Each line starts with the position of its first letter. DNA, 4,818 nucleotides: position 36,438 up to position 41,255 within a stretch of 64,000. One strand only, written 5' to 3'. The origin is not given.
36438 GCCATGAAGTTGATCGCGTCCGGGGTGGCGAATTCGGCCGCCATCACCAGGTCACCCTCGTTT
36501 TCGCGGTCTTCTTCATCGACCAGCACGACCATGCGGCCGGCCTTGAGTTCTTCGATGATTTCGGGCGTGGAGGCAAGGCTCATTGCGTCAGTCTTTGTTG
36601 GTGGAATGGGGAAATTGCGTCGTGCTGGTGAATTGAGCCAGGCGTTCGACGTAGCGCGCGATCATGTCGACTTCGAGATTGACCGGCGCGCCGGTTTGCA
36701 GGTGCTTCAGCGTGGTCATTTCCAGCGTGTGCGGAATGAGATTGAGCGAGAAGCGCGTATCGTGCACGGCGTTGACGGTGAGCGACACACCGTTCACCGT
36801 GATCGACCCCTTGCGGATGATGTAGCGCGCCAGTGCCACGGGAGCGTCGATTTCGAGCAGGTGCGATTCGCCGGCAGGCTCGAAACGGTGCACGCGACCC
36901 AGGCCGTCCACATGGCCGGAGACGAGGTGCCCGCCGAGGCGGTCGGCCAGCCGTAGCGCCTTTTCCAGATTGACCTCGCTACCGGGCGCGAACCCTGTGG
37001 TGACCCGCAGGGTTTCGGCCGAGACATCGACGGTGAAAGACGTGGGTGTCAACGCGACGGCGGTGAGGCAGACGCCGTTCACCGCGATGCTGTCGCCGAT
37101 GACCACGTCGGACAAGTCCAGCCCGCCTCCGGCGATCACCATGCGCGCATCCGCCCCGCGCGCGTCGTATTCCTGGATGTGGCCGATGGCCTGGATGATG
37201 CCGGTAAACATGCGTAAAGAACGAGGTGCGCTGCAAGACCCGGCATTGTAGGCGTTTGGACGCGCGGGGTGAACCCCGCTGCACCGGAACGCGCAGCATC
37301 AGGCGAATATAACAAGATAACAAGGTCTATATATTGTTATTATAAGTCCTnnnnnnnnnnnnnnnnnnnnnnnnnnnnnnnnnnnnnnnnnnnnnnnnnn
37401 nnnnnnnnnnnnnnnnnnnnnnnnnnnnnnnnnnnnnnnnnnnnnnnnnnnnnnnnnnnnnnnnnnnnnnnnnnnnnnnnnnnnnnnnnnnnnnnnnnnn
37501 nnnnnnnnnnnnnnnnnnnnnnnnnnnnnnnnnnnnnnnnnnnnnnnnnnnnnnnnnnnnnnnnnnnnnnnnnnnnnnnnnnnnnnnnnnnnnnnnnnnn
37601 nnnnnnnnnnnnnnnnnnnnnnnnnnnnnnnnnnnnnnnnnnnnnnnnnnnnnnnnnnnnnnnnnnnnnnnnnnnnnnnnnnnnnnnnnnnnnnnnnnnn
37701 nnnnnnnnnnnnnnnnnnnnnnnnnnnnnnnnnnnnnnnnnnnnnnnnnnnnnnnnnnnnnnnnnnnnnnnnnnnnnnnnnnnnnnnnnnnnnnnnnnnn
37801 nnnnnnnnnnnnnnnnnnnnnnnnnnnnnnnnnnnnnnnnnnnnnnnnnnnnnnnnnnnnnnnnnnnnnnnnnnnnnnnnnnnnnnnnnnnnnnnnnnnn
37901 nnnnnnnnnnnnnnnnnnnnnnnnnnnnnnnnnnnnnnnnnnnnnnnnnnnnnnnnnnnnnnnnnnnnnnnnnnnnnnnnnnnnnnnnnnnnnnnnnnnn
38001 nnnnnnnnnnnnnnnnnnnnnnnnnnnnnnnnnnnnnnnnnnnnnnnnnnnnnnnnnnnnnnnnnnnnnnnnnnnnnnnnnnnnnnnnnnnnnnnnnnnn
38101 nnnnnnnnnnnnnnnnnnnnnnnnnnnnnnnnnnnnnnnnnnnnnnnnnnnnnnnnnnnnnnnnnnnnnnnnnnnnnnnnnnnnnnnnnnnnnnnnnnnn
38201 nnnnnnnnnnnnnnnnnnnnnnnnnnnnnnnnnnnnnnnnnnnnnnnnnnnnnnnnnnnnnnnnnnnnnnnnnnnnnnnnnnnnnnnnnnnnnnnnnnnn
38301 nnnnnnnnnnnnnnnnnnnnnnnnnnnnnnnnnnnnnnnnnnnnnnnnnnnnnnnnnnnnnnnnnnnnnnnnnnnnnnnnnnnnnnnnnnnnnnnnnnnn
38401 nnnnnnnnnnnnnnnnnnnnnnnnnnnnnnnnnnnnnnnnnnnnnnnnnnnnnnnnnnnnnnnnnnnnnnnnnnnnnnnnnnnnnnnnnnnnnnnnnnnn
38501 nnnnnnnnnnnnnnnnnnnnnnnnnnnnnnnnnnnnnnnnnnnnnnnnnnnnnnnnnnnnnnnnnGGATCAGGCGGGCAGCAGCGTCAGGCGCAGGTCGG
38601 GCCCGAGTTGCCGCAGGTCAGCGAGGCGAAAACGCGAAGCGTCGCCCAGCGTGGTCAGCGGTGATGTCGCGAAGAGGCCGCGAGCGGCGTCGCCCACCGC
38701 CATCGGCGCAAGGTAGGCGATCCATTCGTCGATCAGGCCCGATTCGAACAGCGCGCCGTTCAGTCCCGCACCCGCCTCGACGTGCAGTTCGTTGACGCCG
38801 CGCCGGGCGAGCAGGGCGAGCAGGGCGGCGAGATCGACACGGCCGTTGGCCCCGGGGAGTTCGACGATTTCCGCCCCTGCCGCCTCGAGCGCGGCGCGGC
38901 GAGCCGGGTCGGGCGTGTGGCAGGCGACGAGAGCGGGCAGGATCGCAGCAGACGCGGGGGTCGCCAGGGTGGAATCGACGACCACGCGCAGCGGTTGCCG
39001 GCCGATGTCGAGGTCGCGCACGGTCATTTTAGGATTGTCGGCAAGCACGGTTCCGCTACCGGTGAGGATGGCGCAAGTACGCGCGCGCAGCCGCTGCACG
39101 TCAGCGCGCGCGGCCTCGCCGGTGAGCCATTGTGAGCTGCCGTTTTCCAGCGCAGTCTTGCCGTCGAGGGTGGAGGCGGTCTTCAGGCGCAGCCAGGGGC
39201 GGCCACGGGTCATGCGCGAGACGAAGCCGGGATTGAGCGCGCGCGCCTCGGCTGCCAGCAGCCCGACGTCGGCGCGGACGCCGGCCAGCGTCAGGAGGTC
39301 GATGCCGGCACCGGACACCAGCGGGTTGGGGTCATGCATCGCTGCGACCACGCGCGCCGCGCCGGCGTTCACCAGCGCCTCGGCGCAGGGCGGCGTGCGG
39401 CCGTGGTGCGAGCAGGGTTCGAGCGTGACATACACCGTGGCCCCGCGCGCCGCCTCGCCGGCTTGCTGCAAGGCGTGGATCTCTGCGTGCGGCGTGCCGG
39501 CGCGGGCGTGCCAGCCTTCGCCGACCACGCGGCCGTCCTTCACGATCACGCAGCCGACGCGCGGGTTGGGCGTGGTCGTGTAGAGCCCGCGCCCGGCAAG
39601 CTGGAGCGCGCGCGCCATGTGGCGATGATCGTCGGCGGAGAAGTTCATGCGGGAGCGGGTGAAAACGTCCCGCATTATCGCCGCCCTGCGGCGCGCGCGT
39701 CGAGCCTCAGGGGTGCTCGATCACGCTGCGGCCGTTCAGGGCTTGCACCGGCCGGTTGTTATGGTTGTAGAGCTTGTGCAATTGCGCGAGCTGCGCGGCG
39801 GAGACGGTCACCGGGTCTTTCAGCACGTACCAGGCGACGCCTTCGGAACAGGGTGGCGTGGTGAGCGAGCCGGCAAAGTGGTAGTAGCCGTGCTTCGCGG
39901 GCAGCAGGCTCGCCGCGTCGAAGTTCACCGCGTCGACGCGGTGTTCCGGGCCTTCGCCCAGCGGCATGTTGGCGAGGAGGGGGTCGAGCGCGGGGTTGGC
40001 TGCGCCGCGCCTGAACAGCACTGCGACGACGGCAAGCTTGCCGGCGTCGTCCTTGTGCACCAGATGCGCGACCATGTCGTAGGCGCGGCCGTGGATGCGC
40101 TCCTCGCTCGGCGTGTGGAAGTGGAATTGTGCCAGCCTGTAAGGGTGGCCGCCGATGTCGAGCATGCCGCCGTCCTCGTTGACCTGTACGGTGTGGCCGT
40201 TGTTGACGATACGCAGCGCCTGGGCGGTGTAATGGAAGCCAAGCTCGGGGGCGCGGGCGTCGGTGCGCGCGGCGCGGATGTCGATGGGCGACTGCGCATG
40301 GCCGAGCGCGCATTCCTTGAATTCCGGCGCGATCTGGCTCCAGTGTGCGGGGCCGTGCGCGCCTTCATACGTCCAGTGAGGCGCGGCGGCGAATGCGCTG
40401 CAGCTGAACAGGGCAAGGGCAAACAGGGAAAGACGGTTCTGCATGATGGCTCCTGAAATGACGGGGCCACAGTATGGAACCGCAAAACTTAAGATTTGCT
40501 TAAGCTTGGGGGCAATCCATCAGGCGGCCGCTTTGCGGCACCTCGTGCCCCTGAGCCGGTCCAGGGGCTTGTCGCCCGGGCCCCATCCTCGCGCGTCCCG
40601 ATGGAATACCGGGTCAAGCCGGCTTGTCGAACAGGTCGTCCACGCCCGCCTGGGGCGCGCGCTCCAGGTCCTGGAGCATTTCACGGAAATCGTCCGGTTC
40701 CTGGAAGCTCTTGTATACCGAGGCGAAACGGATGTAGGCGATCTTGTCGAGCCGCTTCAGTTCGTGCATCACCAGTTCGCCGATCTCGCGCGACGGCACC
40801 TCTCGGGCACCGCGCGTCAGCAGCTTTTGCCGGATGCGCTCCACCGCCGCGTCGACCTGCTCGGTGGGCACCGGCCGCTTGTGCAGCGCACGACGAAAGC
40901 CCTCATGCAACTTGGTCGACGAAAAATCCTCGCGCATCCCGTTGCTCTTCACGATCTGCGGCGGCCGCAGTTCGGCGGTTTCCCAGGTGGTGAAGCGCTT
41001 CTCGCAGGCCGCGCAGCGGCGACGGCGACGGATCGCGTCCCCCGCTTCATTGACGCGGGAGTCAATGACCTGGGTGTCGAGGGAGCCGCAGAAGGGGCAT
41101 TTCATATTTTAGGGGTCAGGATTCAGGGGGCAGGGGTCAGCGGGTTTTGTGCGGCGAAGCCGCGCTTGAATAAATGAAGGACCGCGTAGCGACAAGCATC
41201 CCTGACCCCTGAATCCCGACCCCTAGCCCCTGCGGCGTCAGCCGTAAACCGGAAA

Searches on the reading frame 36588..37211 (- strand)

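Call 84: search_protein_families(library=pfam, proteins=[window:36588-37211:-], max_evalue=0.001)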
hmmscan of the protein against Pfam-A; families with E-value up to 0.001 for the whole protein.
window:36588-37211:- (207 aa): 1 family
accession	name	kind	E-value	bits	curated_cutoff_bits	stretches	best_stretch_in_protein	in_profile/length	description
PF00677.23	Lum_binding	-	2.6e-48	162.4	27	2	98-182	1-86/86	Lumazine binding domain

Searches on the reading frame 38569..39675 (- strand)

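Call 72: search_protein_families(library=pfam, proteins=[window:38569-39675:-], max_evalue=0.00001)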
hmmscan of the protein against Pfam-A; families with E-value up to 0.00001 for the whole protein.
window:38569-39675:- (368 aa): 3 families
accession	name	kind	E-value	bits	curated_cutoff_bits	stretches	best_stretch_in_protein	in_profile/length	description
PF01872.23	RibD_C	-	2.2e-45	155.4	24.1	1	160-361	1-195/197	RibD C-terminal domain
PF00383.29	dCMP_cyt_deam_1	-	7e-21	74.5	25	1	15-113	3-102/102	Cytidine and deoxycytidylate deaminase zinc-binding region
PF14437.12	MafB19-deam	-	3.2e-14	53.5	27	1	17-130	4-118/142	MafB19-like deaminase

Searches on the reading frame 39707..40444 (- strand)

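Call 84: search_protein_families(library=pfam, proteins=[window:39707-40444:-], max_evalue=0.001)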
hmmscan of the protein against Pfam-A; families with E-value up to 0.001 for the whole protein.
window:39707-40444:- (245 aa): 1 family
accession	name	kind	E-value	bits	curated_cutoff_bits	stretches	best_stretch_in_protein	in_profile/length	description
PF00194.26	Carb_anhydrase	-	6.7e-44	150.9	27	1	30-243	1-252/254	Eukaryotic-type carbonic anhydrase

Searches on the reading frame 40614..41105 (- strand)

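Call 84: search_protein_families(library=pfam, proteins=[window:40614-41105:-], max_evalue=0.001)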
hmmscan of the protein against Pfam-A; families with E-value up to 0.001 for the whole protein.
window:40614-41105:- (163 aa): 3 families
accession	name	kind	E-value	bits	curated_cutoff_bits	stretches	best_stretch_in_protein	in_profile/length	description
PF22811.2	Zn_ribbon_NrdR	-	4.4e-21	75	27.2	1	1-42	1-42/42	Transcriptional repressor NrdR-like, N-terminal domain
PF03477.21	ATP-cone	-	1.9e-19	70.4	25.8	1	50-136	2-87/88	ATP cone domain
PF23430.1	DUF7117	-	0.00018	21.6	28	0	25-95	3-75/232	Family of unknown function (DUF7117)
